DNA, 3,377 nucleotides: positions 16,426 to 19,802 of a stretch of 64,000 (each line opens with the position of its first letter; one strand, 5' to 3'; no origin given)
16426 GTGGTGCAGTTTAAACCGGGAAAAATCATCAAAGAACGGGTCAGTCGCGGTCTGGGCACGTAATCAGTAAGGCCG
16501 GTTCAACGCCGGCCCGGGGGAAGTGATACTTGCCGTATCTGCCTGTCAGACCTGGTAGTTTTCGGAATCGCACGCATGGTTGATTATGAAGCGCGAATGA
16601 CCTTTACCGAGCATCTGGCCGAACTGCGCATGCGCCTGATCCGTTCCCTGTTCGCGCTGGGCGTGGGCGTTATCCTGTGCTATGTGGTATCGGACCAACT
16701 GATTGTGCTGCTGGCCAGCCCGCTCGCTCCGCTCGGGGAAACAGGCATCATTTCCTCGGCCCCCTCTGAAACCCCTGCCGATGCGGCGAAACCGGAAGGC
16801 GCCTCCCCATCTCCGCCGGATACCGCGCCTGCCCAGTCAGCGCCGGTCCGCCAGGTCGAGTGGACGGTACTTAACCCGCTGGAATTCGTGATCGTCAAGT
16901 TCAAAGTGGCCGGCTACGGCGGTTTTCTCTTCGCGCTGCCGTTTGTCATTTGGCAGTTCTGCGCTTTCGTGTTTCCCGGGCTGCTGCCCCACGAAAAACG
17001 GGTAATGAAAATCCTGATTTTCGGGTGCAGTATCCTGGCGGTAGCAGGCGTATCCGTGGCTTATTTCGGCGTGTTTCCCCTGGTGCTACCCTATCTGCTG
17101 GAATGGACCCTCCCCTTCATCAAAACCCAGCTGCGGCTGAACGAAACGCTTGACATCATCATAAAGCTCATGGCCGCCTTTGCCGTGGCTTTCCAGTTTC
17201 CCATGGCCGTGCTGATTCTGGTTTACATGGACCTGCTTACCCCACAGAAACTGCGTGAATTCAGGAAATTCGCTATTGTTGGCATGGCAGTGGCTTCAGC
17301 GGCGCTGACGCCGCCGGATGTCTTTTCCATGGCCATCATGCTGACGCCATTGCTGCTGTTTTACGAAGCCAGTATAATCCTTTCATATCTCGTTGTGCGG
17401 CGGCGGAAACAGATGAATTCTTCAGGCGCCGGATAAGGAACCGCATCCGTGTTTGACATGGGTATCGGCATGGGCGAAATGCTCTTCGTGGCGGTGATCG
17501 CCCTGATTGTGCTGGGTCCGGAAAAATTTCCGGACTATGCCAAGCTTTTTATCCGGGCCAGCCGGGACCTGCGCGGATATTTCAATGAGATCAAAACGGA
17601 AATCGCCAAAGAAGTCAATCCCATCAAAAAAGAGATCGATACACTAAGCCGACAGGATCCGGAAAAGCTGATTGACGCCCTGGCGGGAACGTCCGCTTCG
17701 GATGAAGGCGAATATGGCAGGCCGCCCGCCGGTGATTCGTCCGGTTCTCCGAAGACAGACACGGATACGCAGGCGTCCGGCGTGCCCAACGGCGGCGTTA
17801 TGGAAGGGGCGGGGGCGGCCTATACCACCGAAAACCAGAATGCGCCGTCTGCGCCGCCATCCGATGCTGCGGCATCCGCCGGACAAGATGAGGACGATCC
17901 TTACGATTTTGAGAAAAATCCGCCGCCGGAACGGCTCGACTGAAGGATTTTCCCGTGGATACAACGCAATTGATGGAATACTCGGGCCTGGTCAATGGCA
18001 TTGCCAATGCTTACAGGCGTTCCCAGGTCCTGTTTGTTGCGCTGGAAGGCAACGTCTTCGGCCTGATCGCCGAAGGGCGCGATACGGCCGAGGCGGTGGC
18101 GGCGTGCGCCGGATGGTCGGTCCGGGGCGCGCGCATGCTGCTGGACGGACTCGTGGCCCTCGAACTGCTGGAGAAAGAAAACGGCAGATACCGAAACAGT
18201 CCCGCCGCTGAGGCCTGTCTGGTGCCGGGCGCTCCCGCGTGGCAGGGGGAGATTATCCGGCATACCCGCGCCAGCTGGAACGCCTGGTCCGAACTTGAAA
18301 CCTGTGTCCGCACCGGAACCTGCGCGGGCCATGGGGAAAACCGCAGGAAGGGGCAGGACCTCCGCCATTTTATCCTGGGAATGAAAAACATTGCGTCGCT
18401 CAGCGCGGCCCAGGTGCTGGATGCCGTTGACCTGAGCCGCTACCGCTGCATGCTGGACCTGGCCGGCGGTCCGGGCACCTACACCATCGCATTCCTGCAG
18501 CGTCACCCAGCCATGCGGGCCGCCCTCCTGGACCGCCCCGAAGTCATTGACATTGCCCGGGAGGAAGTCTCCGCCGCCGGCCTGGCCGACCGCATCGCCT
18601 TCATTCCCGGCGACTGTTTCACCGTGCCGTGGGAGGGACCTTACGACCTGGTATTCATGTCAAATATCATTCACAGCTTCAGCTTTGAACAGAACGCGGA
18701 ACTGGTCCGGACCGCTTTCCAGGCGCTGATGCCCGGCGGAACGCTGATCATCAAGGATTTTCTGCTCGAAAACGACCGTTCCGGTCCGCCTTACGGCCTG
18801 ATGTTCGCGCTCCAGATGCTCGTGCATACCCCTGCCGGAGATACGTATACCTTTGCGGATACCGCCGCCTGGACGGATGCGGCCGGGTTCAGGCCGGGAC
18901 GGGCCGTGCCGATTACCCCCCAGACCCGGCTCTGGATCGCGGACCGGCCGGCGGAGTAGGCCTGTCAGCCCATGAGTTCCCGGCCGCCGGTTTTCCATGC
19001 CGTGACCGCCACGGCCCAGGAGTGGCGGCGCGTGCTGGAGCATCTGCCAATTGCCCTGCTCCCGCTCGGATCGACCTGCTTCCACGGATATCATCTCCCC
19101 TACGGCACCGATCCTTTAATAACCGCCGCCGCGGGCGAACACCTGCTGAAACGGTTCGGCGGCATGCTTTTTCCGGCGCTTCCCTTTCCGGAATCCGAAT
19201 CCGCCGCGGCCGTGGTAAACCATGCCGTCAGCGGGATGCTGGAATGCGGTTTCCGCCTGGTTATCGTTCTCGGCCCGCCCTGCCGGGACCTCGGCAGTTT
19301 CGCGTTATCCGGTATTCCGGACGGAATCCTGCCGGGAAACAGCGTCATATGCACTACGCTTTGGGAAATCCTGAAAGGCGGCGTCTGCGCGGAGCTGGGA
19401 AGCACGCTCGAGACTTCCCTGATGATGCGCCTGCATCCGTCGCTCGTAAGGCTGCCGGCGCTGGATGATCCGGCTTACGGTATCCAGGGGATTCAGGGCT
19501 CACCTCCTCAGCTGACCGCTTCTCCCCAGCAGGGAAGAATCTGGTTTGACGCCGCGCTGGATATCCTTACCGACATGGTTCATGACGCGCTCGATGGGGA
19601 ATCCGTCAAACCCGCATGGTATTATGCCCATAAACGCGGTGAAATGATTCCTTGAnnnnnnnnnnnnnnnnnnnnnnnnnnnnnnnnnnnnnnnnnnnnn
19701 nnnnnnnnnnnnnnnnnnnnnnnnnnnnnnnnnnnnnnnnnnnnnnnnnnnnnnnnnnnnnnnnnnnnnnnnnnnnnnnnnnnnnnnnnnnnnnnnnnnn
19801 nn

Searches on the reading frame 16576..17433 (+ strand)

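Call 57: search_protein_families(library=pfam, proteins=[window:16576-17433:+], max_evalue=0.001)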
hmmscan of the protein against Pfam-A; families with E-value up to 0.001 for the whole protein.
window:16576-17433:+ (286 aa): 1 family
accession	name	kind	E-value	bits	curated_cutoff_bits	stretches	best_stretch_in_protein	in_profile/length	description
PF00902.23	TatC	-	3.5e-56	190.7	25.1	1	12-258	1-208/208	Sec-independent protein translocase protein (TatC)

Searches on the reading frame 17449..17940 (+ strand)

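Call 57: search_protein_families(library=pfam, proteins=[window:17449-17940:+], max_evalue=0.001)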
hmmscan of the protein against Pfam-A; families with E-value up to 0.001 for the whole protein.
window:17449-17940:+ (164 aa): 1 family
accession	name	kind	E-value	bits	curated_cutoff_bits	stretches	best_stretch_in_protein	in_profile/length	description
PF02416.21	TatA_B_E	-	0.0001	21.9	21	1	6-32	1-27/53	mttA/Hcf106 family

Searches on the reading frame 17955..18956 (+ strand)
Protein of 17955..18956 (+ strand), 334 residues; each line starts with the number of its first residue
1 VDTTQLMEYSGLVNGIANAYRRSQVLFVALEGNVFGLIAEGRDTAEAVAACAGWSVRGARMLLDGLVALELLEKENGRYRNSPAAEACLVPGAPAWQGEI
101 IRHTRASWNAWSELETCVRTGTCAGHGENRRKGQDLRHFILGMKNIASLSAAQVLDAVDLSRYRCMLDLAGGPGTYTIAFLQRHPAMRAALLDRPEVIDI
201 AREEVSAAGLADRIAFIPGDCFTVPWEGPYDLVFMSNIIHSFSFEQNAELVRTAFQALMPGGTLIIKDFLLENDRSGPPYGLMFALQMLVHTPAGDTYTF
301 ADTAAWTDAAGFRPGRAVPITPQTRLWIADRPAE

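Call 19: search_protein_families(library=pfam, proteins=[window:17955-18956:+], max_evalue=0.01)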
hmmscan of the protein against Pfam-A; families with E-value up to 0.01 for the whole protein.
window:17955-18956:+ (334 aa): 10 families
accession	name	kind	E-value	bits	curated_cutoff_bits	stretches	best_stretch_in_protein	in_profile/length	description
PF00891.24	Methyltransf_2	-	1.5e-27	96.8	22.3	1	134-313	34-210/210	O-methyltransferase domain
PF08100.18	Dimerisation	-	2.3e-12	47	25.6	1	14-90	10-92/93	O-methyltransferase dimerisation domain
PF13649.12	Methyltransf_25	-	1e-10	42.6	27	1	167-262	2-97/97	Methyltransferase domain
PF13847.12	Methyltransf_31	-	1.7e-07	31.5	27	1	166-270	7-113/145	Methyltransferase domain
PF08242.18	Methyltransf_12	-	2.5e-07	31.8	30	1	167-264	1-98/98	Methyltransferase domain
PF08241.18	Methyltransf_11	-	2.9e-07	31.5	21.2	1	167-266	1-95/95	Methyltransferase domain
PF13489.12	Methyltransf_23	-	2.3e-05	24.6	27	1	163-279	23-131/164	Methyltransferase domain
PF05175.20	MTS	-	0.00013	22.1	23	1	159-266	28-138/170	Methyltransferase small domain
PF01209.24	Ubie_methyltran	-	0.0022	17.8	20.1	1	161-268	46-153/233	ubiE/COQ5 methyltransferase family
PF01739.24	CheR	-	0.0047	16.8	27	1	210-266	116-173/195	CheR methyltransferase, SAM binding domain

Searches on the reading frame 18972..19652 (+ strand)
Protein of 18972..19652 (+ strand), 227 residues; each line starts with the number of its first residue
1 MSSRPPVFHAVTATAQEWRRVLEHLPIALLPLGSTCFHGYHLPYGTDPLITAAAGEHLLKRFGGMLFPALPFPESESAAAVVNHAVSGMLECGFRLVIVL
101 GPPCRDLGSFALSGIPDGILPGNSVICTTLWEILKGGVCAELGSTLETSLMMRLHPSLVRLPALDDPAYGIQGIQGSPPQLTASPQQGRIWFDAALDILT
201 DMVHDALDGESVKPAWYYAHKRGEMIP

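Call 19: search_protein_families(library=pfam, proteins=[window:18972-19652:+], max_evalue=0.01)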
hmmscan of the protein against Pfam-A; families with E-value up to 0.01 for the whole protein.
window:18972-19652:+ (227 aa): 1 family
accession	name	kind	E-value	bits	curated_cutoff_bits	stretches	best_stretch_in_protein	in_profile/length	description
PF02633.19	Creatininase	-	8.9e-15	55.2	31.3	1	14-76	4-68/238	Creatinine amidohydrolase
